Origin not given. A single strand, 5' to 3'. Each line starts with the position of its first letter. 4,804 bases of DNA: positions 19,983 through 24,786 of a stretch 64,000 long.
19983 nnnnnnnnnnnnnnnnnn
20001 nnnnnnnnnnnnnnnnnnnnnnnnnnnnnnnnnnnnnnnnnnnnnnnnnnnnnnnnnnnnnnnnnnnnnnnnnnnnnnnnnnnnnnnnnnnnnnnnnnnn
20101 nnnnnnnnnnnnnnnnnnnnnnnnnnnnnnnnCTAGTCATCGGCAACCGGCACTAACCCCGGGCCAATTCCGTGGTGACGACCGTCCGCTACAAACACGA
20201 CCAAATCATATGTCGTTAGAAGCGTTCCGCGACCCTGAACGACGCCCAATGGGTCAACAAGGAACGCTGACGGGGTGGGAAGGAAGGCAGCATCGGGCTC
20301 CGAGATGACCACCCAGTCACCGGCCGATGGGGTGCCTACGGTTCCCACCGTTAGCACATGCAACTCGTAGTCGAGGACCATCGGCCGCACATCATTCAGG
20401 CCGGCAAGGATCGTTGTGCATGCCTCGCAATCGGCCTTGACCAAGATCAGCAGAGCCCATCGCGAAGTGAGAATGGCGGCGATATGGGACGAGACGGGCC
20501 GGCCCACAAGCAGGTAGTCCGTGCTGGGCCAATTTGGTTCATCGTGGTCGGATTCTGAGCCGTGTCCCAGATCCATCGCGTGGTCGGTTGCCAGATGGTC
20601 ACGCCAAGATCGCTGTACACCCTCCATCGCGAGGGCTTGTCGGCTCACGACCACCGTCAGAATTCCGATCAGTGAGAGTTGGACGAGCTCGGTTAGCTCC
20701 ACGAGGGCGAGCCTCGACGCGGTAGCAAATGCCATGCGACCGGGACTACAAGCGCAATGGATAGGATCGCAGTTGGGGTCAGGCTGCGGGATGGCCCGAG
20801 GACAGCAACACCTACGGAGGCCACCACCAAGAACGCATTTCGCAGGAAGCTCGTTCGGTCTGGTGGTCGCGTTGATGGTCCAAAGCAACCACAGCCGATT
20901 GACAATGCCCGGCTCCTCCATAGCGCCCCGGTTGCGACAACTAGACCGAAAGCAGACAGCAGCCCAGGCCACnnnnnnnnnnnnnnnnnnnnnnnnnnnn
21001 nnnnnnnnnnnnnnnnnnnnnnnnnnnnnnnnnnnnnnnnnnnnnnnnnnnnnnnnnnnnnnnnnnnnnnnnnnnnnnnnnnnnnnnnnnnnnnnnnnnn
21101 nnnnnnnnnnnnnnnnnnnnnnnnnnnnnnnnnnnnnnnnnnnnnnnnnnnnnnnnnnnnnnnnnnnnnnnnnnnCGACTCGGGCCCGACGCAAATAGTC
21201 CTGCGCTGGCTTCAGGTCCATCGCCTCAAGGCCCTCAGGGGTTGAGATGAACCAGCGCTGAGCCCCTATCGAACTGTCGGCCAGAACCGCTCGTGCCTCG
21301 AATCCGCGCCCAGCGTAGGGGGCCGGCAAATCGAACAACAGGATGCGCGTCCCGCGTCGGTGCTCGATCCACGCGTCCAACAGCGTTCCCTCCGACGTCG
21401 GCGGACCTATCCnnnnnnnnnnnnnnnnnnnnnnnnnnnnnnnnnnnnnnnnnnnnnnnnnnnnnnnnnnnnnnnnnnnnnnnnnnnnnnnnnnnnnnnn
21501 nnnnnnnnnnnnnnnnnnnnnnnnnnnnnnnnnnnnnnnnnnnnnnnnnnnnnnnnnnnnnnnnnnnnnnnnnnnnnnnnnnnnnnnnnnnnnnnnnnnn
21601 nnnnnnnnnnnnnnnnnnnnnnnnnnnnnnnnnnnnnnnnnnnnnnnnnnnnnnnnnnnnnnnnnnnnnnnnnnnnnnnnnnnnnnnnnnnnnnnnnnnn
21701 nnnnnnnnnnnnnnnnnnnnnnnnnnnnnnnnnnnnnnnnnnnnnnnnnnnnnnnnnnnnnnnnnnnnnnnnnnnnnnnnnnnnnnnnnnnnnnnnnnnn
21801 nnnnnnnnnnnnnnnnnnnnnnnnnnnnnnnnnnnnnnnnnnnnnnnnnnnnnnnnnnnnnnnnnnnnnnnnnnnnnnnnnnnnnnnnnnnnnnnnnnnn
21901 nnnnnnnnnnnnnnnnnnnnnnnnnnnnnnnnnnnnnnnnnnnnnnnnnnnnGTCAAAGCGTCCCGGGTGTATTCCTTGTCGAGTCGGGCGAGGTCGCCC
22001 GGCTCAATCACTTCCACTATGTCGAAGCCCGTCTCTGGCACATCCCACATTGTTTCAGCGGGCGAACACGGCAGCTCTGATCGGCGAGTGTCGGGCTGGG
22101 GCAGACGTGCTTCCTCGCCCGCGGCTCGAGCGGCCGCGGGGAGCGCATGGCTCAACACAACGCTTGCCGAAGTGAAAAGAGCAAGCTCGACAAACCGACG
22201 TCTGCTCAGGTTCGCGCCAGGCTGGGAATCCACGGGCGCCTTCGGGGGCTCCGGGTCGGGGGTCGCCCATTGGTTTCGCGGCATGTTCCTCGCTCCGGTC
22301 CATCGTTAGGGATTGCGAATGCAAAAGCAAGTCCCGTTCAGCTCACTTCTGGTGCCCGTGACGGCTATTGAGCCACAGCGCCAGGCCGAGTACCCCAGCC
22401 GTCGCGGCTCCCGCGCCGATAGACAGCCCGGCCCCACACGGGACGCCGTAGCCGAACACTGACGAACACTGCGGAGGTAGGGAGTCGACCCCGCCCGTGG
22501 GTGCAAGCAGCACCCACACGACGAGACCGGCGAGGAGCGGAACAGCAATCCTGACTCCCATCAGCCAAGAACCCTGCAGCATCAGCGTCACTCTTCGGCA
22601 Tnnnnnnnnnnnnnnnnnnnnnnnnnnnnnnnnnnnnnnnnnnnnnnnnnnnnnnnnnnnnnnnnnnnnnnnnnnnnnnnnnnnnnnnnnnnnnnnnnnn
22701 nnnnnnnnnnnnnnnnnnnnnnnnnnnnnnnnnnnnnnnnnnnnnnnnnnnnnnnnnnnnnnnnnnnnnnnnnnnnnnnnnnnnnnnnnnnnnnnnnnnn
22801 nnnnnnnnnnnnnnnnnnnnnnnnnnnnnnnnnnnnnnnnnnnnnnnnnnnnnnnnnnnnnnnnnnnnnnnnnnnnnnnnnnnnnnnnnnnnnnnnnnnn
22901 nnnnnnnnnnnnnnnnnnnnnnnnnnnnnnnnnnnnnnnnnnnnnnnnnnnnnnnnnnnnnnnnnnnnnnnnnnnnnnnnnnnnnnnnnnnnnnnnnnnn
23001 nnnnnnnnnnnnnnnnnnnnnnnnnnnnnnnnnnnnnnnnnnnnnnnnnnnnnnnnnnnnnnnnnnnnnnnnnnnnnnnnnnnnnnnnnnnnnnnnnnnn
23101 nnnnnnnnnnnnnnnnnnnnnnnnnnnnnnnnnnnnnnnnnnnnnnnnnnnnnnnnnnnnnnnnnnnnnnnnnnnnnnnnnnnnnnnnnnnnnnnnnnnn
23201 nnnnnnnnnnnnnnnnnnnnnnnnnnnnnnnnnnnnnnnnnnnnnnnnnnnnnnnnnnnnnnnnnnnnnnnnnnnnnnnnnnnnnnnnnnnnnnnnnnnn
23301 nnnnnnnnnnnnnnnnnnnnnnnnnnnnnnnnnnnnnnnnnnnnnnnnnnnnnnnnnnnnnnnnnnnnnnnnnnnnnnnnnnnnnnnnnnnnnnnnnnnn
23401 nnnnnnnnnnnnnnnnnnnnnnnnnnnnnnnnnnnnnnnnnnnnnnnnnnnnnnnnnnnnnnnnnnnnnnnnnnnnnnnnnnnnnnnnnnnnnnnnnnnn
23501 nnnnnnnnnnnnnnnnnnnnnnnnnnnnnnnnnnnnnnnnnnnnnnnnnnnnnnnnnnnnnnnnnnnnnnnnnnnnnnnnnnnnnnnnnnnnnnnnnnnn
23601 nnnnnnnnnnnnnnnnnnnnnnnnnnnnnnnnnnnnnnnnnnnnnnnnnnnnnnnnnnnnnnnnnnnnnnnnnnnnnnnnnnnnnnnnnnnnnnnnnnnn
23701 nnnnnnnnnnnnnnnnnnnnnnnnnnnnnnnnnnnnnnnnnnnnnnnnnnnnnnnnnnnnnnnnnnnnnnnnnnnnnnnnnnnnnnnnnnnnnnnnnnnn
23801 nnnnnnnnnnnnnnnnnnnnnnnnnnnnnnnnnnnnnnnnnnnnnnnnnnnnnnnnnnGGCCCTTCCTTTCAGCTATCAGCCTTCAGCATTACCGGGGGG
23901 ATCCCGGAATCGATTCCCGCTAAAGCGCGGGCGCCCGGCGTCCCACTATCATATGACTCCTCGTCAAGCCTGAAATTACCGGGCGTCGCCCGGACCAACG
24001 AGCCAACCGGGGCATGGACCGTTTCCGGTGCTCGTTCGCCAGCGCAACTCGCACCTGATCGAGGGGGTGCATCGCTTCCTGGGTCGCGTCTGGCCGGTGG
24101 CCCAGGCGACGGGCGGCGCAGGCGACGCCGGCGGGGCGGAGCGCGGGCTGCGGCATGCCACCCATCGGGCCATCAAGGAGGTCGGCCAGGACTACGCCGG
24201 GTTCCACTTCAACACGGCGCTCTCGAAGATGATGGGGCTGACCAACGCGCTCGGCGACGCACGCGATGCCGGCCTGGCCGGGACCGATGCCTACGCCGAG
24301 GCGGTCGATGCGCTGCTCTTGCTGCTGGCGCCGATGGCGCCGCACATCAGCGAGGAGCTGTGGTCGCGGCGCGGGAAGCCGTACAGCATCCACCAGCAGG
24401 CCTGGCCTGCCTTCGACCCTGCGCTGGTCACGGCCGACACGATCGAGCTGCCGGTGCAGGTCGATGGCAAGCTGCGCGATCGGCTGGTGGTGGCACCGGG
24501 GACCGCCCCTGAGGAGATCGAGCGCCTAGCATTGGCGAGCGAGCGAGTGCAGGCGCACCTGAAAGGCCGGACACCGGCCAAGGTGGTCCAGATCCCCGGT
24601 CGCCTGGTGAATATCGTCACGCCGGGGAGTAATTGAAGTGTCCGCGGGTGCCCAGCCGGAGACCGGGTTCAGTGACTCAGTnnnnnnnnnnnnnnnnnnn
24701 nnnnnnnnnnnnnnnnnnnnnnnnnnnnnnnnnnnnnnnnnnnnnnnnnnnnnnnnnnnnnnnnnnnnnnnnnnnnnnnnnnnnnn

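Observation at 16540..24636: Low-GC insertion at the 3' end of leuS, flanked by a diverged duplicate of the leuS 3' end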

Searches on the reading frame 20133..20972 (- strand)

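Call 7: search_protein_families(library=pfam, proteins=[window:20133-20972:-], max_evalue=0.01)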
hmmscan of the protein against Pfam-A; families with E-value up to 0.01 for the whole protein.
window:20133-20972:- (279 aa): 0 families

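Call 21: search_protein_families(library=pfam, proteins=[window:20133-20972:-], max_evalue=1)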
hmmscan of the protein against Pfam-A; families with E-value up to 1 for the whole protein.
window:20133-20972:- (279 aa): 1 family
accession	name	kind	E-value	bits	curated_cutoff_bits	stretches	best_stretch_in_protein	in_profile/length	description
PF00578.27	AhpC-TSA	-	0.095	13.1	26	0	170-209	25-65/124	AhpC/TSA family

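Call 52: search_protein_families(library=ncbifam, proteins=[window:20133-20972:-], max_evalue=0.01)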
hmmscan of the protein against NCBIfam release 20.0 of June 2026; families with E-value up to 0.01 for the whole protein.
window:20133-20972:- (279 aa): 0 families

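Call 53: search_protein_families(library=phrogs, proteins=[window:20133-20972:-], max_evalue=0.01)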
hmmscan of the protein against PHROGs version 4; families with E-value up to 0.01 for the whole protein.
window:20133-20972:- (279 aa): 0 families

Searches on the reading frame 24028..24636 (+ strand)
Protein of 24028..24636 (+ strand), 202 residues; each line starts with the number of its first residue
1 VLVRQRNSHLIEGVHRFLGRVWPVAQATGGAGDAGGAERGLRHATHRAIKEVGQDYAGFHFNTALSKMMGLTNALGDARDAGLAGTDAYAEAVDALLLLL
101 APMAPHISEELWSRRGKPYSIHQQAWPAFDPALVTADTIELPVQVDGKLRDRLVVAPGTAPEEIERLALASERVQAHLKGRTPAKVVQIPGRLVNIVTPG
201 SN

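Call 8: search_protein_families(library=pfam, proteins=[window:24028-24636:+], max_evalue=0.01)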
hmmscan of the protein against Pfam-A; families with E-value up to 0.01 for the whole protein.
window:24028-24636:+ (202 aa): 1 family
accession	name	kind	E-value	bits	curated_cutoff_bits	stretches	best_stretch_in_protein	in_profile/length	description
PF08264.19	Anticodon_1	-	7.7e-22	78.2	25.1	1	39-160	2-143/148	Anticodon-binding domain of tRNA ligase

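Call 32: find_homologous_proteins(query=window:24028-24633:+, max_evalue=1e-20)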
Query window:24028-24633:+ (202 aa): 690 proteins with E <= 1e-20 among 1897 candidates; the best 120 are listed.
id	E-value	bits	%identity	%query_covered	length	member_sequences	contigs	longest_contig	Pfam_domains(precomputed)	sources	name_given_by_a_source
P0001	1.3e-128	444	100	100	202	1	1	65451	PF08264.20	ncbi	-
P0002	9.0e-105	367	85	96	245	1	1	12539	PF08264.20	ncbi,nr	ncbi:MAG: class I tRNA ligase family protein, partial [Chloroflexota bacterium]|nr:class I tRNA liga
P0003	8.8e-104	363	86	97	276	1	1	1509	PF08264.20,PF00133.29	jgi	-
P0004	8.4e-95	334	81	96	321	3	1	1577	PF08264.20,PF00133.29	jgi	jgi:leucyl-tRNA synthetase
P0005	1.3e-94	333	80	96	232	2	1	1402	PF08264.20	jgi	jgi:leucyl-tRNA synthetase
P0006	7.5e-92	324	74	97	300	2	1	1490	PF08264.20,PF00133.29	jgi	jgi:leucyl-tRNA synthetase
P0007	2.3e-91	323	85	87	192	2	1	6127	PF08264.20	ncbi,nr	ncbi:MAG: class I tRNA ligase family protein [Chloroflexota bacterium]|nr:class I tRNA ligase family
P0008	3.9e-91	322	94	78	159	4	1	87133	PF08264.20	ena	-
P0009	4.7e-91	322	72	96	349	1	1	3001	PF08264.20,PF00133.29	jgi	jgi:leucyl-tRNA synthetase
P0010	1.5e-89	317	70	96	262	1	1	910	PF08264.20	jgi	jgi:leucyl-tRNA synthetase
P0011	1.8e-89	317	72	93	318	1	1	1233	PF08264.20,PF00133.29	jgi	jgi:leucyl-tRNA synthetase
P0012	1.9e-89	317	71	96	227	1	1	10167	PF08264.20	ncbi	ncbi:MAG: class I tRNA ligase family protein, partial [Candidatus Limnocylindria bacterium]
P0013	2.8e-89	316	73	93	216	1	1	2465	PF08264.20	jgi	jgi:leucyl-tRNA synthetase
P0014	3.3e-89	316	73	96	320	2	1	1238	PF08264.20,PF00133.29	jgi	jgi:leucyl-tRNA synthetase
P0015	3.4e-89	316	71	94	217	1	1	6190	PF08264.20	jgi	jgi:leucyl-tRNA synthetase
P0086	4.7e-68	247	62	96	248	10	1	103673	PF08264.20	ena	-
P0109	2.8e-65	238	60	96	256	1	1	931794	PF08264.20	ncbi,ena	-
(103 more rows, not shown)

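Call 33: find_encoding_contigs(protein=P0008, flank=10000, max_places=3)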
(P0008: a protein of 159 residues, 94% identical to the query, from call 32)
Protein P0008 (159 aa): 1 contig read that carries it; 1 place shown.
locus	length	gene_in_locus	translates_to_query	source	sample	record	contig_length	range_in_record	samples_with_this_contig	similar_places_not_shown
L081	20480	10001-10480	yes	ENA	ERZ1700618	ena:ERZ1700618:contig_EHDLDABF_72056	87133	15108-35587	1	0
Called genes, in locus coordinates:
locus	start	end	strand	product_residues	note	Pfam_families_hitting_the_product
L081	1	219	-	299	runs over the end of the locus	PF00296:Bac_luciferase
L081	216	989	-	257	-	PF01872:RibD_C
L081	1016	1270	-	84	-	-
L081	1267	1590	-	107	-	-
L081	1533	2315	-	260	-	-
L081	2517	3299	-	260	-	PF00154:RecA_N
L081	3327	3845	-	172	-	PF07250:Glyoxal_oxid_N (faint), PF07646:Kelch_2 (faint), PF13415:Beta-prop_FBX42 (weak), PF13418:Beta-prop_TYW4, PF13964:Beta-prop_Calicin (weak), PF24681:Kelch_KLHDC2_KLHL20_DRC7, PF24981:Beta-prop_ATRN-LZTR1 (weak), PF01344:Kelch_1 (weak)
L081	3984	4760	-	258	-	-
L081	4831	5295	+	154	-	PF10604:Polyketide_cyc2, PF08327:AHSA1 (weak)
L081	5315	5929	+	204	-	PF01073:3Beta_HSD, PF01370:Epimerase, PF02719:Polysacc_synt_2, PF04321:RmlD_sub_bind, PF05368:NmrA, PF07993:NAD_binding_4, PF13460:NAD_binding_10, PF16363:GDP_Man_Dehyd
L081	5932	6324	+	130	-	-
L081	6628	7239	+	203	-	PF13302:Acetyltransf_3, PF00583:Acetyltransf_1, PF13673:Acetyltransf_10 (weak), PF13508:Acetyltransf_7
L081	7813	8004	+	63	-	-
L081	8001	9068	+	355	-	PF00133:tRNA-synt_1, PF09334:tRNA-synt_1g, PF13603:tRNA-synt_1_2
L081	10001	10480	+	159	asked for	PF08264:Anticodon_1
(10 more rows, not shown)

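Call 34: find_encoding_contigs(protein=P0086, flank=10000, max_places=3)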
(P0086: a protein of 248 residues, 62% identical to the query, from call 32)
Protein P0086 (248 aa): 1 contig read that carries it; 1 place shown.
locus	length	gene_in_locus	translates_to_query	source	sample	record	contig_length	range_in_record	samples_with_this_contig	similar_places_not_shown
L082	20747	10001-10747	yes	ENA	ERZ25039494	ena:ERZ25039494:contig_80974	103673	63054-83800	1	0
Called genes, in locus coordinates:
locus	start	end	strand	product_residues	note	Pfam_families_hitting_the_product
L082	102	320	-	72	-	-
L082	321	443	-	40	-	-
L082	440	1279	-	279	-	PF00483:NTP_transferase (weak)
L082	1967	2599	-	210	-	PF07505:DUF5131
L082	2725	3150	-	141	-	-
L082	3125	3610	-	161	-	-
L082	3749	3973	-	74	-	-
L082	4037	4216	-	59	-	-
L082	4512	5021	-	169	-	PF13527:Acetyltransf_9, PF00583:Acetyltransf_1, PF13673:Acetyltransf_10, PF13508:Acetyltransf_7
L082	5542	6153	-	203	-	PF13191:AAA_16 (weak), PF00005:ABC_tran, PF13304:AAA_21 (faint)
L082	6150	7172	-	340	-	PF13379:NMT1_2, PF09084:NMT1, PF12974:Phosphonate-bd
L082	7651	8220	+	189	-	PF13480:Acetyltransf_6 (weak), PF13302:Acetyltransf_3, PF00583:Acetyltransf_1, PF13673:Acetyltransf_10 (weak), PF13508:Acetyltransf_7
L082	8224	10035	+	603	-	PF00133:tRNA-synt_1, PF09334:tRNA-synt_1g, PF13603:tRNA-synt_1_2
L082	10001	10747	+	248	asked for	PF08264:Anticodon_1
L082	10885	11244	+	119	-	PF10531:SLBB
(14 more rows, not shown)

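Call 35: find_encoding_contigs(protein=P0109, flank=10000, max_places=2)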
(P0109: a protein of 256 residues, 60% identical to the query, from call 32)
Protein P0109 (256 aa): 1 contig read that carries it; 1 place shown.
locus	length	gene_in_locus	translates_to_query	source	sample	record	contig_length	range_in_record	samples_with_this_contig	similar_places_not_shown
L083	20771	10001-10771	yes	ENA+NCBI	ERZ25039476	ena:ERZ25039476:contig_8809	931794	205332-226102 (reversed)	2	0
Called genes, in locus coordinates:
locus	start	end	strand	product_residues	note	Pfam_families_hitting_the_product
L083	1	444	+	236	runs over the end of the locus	PF00202:Aminotran_3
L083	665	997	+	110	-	-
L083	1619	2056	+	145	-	PF01208:URO-D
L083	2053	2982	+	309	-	PF00762:Ferrochelatase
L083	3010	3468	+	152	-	PF10604:Polyketide_cyc2, PF03364:Polyketide_cyc (weak), PF08327:AHSA1 (weak)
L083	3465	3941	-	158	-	-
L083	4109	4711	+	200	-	PF12389:Peptidase_M73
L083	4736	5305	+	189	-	-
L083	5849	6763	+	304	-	-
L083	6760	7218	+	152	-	-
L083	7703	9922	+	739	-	PF13302:Acetyltransf_3, PF00583:Acetyltransf_1, PF13420:Acetyltransf_4 (weak), PF13508:Acetyltransf_7, PF13673:Acetyltransf_10 (weak), PF00133:tRNA-synt_1, PF09334:tRNA-synt_1g, PF13603:tRNA-synt_1_2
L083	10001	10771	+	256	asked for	PF08264:Anticodon_1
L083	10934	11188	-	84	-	-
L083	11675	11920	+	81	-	-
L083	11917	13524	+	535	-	PF13567:DUF4131 (weak), PF03772:Competence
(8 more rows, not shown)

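Call 68: find_related_loci(query=window:24028-24633:+, collection=metagenome_contigs, flank=10000)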
Query window:24028-24633:+ (202 aa) in metagenome_contigs; peptide patterns used: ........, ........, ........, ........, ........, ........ (x = any residue, [..] = any of these).
384 stretches matched a pattern; 43 encode a relative of the query (tblastn E <= 1e-3); 43 distinct loci.
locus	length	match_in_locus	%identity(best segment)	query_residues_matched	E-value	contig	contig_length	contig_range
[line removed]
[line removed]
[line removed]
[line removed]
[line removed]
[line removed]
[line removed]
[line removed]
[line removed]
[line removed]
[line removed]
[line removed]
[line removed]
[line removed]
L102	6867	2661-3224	49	11-197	6e-54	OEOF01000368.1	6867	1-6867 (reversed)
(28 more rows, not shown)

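Call 75: search_protein_families(library=pfam, proteins=[L091:1158-1748:-, L091:1649-2779:+, L091:2500-3747:+, L091:783-992:+], max_evalue=0.1)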
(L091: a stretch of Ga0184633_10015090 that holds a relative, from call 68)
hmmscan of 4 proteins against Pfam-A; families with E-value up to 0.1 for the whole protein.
L091:1158-1748:- (197 aa): 1 family
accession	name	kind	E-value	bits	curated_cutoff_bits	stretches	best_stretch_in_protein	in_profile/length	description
PF03852.21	Vsr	-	3.2e-14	53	27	1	74-134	14-71/74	DNA mismatch endonuclease Vsr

L091:1649-2779:+ (377 aa): 1 family
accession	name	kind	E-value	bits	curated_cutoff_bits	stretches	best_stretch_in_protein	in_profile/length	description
PF00145.23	DNA_methylase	-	4.9e-49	168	22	1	35-369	2-323/324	C-5 cytosine-specific DNA methylase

L091:2500-3747:+ (416 aa): 3 families
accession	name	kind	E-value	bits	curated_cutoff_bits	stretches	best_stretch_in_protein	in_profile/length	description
PF13589.12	HATPase_c_3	-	1.4e-20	74.1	25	1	141-263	4-124/137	Histidine kinase-, DNA gyrase B-, and HSP90-like ATPase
PF02518.31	HATPase_c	-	1.2e-06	29.3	26.4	1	142-204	8-56/111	Histidine kinase-, DNA gyrase B-, and HSP90-like ATPase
PF25794.1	SACS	-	0.0032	17.8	32.8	1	135-232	13-120/247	Sacsin domain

L091:783-992:+ (70 aa): 0 families
